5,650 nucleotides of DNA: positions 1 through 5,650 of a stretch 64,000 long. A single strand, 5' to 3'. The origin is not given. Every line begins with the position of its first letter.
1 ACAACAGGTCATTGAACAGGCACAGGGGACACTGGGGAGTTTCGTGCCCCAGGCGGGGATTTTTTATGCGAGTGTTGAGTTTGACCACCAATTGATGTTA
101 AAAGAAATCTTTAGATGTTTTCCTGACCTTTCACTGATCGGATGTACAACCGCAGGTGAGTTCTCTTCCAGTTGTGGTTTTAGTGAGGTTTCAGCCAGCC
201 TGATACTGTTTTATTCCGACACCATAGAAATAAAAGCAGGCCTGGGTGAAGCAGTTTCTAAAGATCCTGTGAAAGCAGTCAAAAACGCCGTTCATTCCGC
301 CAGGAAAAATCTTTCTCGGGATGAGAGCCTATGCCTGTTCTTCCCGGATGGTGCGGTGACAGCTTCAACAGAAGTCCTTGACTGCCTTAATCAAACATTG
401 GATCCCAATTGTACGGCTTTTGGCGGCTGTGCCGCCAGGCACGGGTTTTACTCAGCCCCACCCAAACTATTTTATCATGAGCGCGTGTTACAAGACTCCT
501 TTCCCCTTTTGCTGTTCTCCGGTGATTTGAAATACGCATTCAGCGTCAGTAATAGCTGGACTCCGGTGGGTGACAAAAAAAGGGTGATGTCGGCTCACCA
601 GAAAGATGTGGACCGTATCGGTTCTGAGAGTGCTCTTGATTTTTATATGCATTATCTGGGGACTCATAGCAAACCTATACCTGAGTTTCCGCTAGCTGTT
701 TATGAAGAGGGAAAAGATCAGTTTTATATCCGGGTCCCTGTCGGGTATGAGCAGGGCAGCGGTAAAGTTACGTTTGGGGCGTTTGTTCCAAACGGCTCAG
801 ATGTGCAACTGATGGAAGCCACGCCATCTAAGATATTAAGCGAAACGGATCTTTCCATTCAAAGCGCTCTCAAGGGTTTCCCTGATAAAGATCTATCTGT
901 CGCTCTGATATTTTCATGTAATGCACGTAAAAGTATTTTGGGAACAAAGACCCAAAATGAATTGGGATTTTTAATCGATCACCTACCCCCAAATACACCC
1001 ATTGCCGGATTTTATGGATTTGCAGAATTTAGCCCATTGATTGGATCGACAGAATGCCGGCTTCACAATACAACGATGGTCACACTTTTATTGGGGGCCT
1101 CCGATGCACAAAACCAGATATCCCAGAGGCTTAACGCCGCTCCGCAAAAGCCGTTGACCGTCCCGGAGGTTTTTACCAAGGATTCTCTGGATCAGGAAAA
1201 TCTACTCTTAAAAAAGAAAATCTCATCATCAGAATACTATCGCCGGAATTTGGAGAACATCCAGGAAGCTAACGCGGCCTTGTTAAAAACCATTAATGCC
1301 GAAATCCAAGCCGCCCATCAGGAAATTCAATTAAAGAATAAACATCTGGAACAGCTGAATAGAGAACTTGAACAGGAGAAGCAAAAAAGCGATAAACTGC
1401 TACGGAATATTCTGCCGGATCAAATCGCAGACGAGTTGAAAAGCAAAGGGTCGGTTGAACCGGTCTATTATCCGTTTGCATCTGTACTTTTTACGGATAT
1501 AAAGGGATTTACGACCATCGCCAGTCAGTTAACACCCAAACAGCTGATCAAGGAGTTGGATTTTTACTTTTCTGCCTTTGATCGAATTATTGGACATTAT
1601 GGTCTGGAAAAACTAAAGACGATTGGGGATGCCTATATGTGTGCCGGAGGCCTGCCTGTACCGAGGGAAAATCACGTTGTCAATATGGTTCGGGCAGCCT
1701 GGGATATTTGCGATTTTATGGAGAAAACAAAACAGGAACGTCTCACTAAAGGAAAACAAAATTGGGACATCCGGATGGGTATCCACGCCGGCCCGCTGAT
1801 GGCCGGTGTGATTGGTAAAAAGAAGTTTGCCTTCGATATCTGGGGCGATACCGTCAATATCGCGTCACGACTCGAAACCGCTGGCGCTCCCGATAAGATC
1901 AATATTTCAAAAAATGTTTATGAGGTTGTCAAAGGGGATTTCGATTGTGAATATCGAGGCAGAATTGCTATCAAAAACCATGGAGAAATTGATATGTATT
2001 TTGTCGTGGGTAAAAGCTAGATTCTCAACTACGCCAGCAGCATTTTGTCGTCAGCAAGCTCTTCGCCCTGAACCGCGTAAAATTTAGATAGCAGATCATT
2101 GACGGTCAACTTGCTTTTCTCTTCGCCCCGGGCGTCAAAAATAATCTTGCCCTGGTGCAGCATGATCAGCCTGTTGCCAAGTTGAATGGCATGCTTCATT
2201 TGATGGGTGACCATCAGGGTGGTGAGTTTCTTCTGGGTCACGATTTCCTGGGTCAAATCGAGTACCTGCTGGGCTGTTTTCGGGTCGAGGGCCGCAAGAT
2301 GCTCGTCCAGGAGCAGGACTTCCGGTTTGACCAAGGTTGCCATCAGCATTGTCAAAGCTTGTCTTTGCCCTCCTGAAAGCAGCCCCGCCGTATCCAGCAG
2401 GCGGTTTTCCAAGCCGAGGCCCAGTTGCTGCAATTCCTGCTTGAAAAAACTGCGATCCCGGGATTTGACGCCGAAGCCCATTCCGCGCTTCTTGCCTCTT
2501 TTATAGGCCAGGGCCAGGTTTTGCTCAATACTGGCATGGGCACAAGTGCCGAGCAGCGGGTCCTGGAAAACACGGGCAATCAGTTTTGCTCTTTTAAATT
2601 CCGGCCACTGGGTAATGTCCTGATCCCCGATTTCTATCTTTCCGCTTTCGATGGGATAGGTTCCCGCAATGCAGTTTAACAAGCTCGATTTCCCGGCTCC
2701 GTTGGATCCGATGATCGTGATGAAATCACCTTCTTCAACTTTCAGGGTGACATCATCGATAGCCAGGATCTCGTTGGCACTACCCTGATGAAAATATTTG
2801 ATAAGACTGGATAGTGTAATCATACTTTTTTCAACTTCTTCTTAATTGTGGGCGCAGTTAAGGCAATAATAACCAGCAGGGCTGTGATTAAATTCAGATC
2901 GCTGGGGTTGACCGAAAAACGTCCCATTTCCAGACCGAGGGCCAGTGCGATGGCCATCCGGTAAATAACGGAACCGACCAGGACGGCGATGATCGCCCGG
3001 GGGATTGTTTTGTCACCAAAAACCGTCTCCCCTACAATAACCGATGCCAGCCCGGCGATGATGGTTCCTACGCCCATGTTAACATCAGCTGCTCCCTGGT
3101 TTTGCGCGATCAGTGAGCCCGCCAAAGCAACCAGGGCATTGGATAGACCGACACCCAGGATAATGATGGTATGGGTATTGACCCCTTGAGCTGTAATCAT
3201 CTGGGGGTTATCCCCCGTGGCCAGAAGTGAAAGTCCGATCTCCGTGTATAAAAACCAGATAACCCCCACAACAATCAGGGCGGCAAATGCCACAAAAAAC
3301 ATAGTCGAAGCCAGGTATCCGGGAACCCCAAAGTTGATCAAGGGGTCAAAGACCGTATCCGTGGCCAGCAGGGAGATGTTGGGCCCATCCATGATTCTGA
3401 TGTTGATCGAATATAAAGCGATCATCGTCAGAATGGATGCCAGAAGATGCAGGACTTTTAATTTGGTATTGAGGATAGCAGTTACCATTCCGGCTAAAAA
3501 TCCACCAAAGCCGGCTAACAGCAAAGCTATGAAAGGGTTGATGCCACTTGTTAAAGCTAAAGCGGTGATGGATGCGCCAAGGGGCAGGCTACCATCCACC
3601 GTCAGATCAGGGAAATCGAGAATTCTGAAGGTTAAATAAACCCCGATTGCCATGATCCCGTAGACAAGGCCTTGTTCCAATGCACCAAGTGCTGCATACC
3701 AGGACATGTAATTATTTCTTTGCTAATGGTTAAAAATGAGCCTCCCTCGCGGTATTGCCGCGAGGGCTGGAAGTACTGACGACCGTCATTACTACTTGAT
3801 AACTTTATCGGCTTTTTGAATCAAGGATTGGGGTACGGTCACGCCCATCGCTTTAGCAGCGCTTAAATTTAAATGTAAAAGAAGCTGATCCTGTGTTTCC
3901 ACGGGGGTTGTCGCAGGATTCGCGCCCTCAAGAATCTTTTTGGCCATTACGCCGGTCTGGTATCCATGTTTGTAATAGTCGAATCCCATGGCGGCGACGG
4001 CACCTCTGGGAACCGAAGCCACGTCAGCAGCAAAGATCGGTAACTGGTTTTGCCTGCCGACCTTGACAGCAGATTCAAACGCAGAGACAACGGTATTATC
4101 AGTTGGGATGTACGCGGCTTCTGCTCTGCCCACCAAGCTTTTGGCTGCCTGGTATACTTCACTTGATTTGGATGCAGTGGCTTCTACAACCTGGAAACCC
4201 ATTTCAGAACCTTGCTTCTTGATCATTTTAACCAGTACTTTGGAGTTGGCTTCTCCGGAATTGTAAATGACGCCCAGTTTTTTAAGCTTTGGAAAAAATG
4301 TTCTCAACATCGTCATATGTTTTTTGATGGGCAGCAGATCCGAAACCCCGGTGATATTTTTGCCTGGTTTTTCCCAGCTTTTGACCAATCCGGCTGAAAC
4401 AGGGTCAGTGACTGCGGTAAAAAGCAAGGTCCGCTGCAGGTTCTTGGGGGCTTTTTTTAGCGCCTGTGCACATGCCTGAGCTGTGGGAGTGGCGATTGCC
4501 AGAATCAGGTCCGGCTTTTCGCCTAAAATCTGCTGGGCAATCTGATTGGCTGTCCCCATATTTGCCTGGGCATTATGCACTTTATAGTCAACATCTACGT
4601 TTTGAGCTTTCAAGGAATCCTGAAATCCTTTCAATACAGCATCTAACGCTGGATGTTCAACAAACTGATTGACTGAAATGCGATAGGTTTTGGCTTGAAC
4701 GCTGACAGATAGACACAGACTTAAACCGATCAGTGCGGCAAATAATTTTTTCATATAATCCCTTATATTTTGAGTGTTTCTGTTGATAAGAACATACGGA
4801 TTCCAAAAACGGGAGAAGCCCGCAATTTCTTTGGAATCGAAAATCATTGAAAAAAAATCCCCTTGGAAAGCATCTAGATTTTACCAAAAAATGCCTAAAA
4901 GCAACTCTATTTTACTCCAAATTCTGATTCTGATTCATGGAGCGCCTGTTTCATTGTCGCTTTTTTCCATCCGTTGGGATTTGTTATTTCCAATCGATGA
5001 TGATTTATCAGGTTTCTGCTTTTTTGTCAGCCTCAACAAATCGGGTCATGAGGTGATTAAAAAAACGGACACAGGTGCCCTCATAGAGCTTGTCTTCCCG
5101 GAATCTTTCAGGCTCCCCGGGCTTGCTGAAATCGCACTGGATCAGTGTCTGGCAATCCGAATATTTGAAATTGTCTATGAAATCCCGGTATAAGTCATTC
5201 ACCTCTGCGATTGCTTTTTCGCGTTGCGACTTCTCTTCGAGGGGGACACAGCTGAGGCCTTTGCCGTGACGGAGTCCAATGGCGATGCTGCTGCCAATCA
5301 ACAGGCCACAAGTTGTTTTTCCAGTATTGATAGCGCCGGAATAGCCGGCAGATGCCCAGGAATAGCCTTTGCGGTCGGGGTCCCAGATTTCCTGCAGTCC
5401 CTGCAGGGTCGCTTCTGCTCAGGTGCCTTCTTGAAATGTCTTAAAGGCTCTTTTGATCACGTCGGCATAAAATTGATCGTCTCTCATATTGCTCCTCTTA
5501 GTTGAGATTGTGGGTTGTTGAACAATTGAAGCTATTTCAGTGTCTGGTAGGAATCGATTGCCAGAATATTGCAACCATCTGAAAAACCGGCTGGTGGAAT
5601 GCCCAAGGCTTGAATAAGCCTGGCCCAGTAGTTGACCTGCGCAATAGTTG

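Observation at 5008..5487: Candidate selenoprotein: a C_GCAxxG_C_C-family gene with an in-frame UGA at the conserved Cys and a SECIS-like hairpin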

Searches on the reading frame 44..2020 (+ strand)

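Call 22: search_protein_families(library=ncbifam, proteins=[window:44-2020:+], max_evalue=0.00001)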
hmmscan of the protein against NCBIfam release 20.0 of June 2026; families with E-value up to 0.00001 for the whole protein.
window:44-2020:+ (658 aa): 1 family
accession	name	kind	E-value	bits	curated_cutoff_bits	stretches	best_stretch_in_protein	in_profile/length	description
NF041558.1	NosP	equivalog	8.4e-14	51.4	450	1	6-219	28-252/368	nitric oxide-sensing protein NosP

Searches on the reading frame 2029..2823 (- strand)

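Call 46: search_protein_families(library=pfam, proteins=[window:2029-2823:-], max_evalue=0.00001)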
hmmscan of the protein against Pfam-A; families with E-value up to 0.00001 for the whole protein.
window:2029-2823:- (264 aa): 3 families
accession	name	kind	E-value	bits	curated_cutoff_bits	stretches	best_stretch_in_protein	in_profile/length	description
PF00005.33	ABC_tran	-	2.2e-25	90.3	25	1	23-175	2-135/137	ABC transporter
PF02463.25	SMC_N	-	3.7e-07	30.2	40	1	33-212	25-202/220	RecF/RecN/SMC N terminal domain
PF13304.12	AAA_21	-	4.5e-06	27.4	27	0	36-62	3-39/304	AAA domain, putative AbiEii toxin, Type IV TA system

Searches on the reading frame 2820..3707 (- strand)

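Call 46: search_protein_families(library=pfam, proteins=[window:2820-3707:-], max_evalue=0.00001)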
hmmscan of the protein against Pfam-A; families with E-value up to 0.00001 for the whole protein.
window:2820-3707:- (295 aa): 1 family
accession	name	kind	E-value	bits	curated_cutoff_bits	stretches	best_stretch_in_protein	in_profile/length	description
PF02653.21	BPD_transp_2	-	4e-29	102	26.8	1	8-281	4-266/269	Branched-chain amino acid transport system / permease component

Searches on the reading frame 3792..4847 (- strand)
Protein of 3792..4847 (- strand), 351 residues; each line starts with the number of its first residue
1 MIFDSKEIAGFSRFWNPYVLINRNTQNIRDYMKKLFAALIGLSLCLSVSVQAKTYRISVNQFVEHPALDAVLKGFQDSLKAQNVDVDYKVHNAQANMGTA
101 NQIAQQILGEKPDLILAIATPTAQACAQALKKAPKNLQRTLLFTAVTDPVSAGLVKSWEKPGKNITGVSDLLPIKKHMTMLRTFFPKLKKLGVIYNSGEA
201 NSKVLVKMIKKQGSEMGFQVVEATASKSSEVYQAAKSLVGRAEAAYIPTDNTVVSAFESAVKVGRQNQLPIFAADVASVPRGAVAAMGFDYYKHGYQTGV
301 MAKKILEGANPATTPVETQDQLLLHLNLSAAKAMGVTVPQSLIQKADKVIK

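Call 46: search_protein_families(library=pfam, proteins=[window:3792-4847:-], max_evalue=0.00001)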
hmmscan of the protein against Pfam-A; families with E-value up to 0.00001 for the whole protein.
window:3792-4847:- (351 aa): 2 families
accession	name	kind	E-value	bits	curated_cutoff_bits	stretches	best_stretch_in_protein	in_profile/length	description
PF04392.18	ABC_sub_bind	-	1.3e-88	297.5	25.9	1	57-350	2-293/293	ABC transporter substrate binding protein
PF13407.12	Peripla_BP_4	-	9.1e-06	25.8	35.1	0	64-134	9-77/258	Periplasmic binding protein domain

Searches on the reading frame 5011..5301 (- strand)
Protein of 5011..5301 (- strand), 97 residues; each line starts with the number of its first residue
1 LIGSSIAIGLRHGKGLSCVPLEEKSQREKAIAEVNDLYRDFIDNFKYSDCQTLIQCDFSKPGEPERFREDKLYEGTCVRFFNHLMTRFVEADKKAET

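Call 36: search_protein_families(library=pfam, proteins=[window:5011-5301:-], max_evalue=1)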
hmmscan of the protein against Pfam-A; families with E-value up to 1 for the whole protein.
seq(97 aa): 2 families
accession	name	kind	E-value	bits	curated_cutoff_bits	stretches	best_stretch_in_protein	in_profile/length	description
PF09719.15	C_GCAxxG_C_C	-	0.0032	18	27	1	2-83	44-110/118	Putative redox-active protein (C_GCAxxG_C_C)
PF17266.7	DUF5332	-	0.064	13.3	27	1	46-93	101-149/150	Family of unknown function (DUF5332)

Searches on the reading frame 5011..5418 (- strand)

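Call 36: search_protein_families(library=pfam, proteins=[window:5011-5418:-], max_evalue=1)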
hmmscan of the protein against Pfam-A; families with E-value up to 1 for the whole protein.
seq(136 aa): 1 family
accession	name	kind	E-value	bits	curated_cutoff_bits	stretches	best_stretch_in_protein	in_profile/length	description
PF09719.15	C_GCAxxG_C_C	-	2.6e-09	37.6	27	1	1-122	4-110/118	Putative redox-active protein (C_GCAxxG_C_C)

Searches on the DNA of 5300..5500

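Call 8: search_rna_families(source=window, start=5300, end=5500, threshold=evalue, max_evalue=10, show_alignments=3)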
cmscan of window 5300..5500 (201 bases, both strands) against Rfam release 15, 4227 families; matches with E-value up to 10: 2.
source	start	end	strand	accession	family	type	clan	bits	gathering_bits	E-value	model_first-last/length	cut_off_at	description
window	5335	5397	+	RF00571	SNORD65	Gene; snRNA; snoRNA; CD-box;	CL00057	11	41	5.9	24-73/73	no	Small nucleolar RNA SNORD65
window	5398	5487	+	RF02837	anti-hemB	Gene; sRNA;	-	9.7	49.5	8.9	1-81/81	no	Burkholderia RNA 7 (anti-hemB)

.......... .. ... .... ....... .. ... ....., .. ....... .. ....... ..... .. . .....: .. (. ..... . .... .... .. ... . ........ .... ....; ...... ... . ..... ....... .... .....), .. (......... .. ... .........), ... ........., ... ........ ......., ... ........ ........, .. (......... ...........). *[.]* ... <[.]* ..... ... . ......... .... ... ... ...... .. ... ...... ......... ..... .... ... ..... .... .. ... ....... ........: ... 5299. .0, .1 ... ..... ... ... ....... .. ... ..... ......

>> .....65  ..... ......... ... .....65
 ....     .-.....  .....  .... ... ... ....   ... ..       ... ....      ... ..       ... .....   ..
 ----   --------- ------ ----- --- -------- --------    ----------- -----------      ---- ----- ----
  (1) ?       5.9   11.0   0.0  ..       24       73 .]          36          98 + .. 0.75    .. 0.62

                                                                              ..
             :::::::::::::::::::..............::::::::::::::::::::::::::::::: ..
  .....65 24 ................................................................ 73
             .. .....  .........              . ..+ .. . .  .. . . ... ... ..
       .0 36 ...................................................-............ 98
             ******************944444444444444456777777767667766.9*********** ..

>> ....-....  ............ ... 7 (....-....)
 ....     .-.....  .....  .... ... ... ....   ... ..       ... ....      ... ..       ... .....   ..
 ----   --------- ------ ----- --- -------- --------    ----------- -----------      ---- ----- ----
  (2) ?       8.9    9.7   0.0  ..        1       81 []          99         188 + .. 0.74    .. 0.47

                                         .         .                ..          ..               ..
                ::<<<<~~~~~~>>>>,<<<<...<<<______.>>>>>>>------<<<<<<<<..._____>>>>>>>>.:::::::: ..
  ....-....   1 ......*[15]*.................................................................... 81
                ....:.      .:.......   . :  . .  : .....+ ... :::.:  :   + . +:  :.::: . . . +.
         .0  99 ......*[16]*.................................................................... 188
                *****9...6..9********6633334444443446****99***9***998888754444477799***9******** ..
